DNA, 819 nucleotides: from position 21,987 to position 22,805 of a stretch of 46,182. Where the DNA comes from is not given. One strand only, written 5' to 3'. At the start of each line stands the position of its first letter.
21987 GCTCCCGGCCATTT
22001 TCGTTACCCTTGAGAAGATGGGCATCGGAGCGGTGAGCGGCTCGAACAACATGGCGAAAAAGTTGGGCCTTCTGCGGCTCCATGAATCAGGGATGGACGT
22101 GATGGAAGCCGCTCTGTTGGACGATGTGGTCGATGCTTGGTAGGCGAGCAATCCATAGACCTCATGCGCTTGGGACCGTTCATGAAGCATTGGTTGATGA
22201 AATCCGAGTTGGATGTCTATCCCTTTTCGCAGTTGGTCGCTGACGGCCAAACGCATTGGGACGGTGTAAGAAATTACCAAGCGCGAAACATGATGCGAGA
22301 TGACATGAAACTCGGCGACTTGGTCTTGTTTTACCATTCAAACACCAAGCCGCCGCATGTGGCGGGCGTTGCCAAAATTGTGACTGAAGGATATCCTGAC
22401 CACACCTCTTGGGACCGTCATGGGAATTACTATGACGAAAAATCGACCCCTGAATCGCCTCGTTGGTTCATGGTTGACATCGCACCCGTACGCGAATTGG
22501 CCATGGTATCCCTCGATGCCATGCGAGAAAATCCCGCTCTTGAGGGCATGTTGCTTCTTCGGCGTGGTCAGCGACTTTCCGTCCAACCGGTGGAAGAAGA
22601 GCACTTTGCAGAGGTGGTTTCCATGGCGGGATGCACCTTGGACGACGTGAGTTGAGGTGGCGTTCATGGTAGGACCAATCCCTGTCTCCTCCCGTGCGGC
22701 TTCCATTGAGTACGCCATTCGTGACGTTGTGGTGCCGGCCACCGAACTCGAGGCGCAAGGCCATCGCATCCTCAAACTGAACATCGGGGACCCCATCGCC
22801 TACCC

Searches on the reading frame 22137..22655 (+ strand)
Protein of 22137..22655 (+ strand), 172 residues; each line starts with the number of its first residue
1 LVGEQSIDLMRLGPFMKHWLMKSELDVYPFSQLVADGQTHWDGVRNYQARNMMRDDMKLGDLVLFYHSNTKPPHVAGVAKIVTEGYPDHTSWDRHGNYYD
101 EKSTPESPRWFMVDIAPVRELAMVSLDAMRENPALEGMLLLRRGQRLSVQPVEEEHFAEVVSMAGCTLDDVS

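Call 10: search_protein_families(library=pfam, proteins=[window:22137-22655:+], max_evalue=0.001)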
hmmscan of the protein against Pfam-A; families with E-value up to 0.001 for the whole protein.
window:22137-22655:+ (172 aa): 1 family
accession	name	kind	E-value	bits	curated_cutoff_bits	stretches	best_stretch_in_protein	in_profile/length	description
PF01878.24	EVE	-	4.2e-51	173.2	23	1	17-163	1-145/145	EVE domain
